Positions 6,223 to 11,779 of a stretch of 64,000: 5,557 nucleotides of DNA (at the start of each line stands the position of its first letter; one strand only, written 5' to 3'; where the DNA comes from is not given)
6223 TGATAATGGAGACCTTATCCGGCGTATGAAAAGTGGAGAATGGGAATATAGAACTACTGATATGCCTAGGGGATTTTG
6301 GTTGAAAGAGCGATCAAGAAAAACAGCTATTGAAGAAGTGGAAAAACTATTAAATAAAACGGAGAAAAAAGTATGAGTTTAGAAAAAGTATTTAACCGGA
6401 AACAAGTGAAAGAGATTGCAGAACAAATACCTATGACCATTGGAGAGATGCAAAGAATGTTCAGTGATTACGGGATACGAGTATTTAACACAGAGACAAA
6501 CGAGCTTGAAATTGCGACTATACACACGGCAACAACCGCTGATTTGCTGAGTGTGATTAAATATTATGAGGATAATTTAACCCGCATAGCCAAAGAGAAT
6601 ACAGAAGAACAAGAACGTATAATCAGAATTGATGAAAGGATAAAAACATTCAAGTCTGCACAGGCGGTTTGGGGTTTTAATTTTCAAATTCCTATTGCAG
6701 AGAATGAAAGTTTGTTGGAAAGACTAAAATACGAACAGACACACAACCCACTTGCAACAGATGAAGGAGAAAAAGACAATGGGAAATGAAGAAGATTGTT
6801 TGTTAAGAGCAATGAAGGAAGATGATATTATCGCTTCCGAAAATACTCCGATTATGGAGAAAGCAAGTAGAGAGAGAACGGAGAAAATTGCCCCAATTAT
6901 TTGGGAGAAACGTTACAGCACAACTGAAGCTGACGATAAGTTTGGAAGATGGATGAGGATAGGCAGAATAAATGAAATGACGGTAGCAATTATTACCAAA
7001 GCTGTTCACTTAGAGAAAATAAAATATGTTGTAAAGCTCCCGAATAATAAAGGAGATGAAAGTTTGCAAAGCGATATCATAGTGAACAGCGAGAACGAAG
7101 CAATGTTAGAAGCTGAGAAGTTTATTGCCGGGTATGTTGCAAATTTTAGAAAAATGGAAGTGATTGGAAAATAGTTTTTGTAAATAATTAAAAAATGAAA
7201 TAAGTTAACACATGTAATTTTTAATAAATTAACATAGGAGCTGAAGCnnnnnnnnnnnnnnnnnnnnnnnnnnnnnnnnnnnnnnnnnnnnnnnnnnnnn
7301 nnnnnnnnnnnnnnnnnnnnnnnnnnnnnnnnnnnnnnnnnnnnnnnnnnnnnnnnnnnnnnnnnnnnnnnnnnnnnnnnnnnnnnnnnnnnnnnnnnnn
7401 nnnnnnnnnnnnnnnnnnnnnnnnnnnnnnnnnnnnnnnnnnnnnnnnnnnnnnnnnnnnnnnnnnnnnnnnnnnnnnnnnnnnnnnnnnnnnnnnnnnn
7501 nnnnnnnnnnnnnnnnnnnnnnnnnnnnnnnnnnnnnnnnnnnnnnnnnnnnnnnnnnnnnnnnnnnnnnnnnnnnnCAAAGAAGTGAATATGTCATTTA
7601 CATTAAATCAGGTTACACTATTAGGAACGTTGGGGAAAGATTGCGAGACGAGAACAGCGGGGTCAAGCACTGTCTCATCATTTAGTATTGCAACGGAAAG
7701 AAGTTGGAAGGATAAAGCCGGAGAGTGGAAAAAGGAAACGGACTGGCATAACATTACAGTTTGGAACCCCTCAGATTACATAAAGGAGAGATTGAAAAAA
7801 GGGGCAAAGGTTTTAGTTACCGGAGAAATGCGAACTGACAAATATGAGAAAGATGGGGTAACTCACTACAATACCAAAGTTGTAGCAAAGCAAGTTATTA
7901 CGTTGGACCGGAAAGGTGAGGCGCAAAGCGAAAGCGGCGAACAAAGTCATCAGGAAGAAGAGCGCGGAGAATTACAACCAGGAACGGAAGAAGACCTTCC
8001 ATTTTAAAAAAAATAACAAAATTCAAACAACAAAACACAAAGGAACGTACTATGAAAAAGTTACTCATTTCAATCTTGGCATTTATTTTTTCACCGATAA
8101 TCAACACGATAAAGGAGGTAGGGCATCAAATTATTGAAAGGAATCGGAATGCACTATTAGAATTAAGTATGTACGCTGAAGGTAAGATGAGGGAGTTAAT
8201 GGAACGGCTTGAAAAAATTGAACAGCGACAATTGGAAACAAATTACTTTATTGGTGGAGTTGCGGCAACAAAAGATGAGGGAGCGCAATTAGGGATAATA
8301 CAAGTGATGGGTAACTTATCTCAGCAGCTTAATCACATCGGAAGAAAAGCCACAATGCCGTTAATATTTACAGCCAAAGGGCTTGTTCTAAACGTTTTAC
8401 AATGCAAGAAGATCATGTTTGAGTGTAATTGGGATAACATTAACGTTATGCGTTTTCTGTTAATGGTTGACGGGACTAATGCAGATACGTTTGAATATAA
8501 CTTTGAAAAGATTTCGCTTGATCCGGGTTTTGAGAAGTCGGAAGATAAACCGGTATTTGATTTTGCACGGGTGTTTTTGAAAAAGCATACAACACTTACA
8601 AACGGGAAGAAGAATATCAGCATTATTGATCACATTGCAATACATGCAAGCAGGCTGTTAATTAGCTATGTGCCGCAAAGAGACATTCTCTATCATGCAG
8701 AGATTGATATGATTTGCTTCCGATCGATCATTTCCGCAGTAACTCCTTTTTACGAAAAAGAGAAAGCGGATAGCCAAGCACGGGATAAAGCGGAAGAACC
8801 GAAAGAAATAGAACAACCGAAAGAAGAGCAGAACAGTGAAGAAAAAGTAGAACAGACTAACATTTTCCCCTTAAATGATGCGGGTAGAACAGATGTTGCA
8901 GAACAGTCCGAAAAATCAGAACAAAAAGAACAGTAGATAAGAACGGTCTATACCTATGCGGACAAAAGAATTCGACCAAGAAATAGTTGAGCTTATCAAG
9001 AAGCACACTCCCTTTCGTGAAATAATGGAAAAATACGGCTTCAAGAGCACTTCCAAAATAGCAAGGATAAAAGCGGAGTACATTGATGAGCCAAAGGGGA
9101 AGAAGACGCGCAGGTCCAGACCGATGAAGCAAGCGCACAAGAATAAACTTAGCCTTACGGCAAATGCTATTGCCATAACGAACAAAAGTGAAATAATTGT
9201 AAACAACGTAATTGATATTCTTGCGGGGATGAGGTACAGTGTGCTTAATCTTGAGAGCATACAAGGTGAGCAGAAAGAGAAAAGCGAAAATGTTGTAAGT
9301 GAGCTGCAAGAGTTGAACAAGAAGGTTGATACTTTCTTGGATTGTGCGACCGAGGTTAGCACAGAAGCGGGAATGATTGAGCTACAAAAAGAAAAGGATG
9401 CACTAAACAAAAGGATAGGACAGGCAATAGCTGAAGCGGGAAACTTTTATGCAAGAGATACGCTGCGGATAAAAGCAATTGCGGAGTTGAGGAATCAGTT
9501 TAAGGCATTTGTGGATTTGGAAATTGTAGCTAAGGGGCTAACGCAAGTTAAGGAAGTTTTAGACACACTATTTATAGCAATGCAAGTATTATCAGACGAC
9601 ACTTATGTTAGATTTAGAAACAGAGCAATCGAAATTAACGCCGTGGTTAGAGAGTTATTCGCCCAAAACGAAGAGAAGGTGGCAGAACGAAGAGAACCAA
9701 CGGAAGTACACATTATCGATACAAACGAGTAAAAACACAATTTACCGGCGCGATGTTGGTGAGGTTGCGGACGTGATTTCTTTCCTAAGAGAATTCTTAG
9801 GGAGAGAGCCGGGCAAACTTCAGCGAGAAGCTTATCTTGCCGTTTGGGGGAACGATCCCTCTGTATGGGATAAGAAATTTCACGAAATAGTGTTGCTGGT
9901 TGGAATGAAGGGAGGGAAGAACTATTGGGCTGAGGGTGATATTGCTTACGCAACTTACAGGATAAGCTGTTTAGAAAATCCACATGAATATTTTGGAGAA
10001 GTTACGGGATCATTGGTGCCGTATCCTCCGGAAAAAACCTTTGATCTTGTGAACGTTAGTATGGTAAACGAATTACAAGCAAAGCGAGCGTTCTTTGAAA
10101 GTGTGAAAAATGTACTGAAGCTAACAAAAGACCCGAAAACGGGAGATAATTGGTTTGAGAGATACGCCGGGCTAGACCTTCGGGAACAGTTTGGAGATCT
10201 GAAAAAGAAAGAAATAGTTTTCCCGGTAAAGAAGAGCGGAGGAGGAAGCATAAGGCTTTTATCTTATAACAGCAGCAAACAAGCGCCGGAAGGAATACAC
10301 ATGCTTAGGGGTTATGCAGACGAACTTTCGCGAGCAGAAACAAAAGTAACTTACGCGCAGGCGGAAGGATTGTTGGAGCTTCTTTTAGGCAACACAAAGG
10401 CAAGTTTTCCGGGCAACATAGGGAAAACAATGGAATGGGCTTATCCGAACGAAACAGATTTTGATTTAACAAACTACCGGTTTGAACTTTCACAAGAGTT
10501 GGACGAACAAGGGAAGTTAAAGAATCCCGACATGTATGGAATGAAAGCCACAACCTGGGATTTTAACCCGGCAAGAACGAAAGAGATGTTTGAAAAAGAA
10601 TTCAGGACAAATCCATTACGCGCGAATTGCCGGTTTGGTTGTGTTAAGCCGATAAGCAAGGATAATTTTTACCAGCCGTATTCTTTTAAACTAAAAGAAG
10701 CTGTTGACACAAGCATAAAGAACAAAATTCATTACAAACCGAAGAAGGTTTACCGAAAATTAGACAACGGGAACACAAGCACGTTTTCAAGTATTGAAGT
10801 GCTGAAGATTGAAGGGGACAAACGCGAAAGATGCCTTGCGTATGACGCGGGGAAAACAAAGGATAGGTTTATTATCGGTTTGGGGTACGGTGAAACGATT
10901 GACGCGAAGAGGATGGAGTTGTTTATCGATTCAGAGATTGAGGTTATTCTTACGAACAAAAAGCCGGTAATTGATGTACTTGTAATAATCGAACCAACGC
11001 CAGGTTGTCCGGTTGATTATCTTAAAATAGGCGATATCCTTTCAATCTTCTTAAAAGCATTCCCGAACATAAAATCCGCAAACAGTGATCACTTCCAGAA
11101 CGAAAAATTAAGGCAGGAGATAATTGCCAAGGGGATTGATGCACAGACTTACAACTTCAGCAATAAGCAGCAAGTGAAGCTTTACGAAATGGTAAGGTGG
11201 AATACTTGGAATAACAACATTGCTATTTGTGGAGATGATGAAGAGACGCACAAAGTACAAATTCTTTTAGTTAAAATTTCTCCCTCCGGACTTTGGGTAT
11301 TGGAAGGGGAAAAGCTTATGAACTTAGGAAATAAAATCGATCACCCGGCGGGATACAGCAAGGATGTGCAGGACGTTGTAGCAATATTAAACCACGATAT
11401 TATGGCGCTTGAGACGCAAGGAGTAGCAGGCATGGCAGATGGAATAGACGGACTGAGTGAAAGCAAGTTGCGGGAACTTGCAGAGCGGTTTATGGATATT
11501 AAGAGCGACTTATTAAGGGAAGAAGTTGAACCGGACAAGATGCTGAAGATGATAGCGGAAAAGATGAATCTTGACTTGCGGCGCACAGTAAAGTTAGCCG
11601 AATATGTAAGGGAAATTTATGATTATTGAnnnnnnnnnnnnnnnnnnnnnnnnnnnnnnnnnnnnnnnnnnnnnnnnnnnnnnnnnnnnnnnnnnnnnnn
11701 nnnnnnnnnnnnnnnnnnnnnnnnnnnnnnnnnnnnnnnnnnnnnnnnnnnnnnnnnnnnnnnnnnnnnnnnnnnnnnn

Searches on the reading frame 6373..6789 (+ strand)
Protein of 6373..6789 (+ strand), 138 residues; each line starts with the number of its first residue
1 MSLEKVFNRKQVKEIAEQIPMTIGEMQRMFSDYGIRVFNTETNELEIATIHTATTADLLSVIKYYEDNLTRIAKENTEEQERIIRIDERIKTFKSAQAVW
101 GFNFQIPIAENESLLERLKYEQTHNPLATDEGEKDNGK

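Call 65: search_protein_families(library=pfam, max_evalue=0.1, proteins=[window:6373-6789:+])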
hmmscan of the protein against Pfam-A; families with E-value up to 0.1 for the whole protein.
window:6373-6789:+ (138 aa): 3 families
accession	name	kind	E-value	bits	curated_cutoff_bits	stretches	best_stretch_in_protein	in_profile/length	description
PF06531.16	DUF1108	-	0.012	16.4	25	1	29-85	25-81/84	Protein of unknown function (DUF1108)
PF01025.24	GrpE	-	0.014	15.5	25.8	1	8-44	83-118/165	GrpE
PF24516.1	ARM_KNTC1_2nd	-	0.075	13.3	27.4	1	8-60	73-122/165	KNTC1 second ARM-repeats domain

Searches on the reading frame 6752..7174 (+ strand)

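Call 65: search_protein_families(library=pfam, max_evalue=0.1, proteins=[window:6752-7174:+])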
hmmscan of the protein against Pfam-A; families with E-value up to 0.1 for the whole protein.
window:6752-7174:+ (140 aa): 2 families
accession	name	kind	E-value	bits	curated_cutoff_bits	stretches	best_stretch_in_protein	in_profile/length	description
PF20190.3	DUF6553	-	0.029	14.7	25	1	35-89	23-80/188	Family of unknown function (DUF6553)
PF07852.16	DUF1642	-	0.086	13.8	27.8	0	35-116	14-96/138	Protein of unknown function (DUF1642)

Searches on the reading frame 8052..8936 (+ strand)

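Call 65: search_protein_families(library=pfam, max_evalue=0.1, proteins=[window:8052-8936:+])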
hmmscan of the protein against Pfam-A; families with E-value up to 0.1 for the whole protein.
window:8052-8936:+ (294 aa): 1 family
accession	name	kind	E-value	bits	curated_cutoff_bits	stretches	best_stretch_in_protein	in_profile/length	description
PF15076.11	DUF4543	-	0.097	13.3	27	0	14-64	5-53/74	Domain of unknown function (DUF4543)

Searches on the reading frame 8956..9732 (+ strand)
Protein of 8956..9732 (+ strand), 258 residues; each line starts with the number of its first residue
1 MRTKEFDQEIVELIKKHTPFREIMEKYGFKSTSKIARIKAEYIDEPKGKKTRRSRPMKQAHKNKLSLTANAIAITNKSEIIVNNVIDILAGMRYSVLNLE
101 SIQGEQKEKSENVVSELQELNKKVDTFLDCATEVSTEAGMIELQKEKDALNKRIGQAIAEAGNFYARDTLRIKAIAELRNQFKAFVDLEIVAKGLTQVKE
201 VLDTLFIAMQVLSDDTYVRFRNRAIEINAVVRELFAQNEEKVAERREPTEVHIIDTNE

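Call 47: search_protein_families(library=phrogs, max_evalue=0.01, proteins=[window:8956-9732:+])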
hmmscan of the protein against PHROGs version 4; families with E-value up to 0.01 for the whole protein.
window:8956-9732:+ (258 aa): 0 families

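Call 65: search_protein_families(library=pfam, max_evalue=0.1, proteins=[window:8956-9732:+])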
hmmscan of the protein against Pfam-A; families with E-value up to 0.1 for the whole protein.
window:8956-9732:+ (258 aa): 2 families
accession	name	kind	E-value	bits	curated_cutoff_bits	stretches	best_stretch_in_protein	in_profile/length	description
PF13518.12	HTH_28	-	0.031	14.8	25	1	9-56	4-51/52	Helix-turn-helix domain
PF09440.15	eIF3_N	-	0.048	14.4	26.8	0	84-136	45-97/133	eIF3 subunit 6 N terminal domain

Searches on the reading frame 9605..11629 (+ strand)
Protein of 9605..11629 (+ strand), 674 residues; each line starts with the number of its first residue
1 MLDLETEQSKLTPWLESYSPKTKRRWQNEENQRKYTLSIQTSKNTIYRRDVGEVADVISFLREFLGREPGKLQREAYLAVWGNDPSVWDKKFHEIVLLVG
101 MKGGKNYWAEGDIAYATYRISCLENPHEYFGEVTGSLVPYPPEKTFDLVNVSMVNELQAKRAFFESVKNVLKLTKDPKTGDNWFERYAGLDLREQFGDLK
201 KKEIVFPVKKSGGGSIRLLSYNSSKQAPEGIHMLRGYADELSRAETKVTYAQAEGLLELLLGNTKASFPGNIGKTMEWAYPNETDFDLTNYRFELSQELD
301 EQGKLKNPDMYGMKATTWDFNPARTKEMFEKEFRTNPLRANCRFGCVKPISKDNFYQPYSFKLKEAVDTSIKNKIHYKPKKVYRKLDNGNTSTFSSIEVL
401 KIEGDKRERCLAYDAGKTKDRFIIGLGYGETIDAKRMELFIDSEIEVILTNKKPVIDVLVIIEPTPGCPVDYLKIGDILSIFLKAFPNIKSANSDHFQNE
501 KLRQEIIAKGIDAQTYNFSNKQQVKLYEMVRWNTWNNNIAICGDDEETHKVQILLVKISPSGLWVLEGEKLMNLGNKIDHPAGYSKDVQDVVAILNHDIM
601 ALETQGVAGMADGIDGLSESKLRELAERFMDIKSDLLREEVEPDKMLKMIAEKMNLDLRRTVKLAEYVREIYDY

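Call 8: search_protein_families(library=pfam, proteins=[window:9605-11629:+])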
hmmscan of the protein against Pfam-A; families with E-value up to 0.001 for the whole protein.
window:9605-11629:+ (674 aa): 0 families

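Call 46: search_protein_families(library=phrogs, max_evalue=0.01, proteins=[window:9605-11629:+])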
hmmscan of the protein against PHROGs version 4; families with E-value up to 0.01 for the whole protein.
window:9605-11629:+ (674 aa): 1 family
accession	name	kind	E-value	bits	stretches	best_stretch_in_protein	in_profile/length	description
phrog_17415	-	head and packaging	4e-15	55.9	1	308-530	604-801/940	terminase large subunit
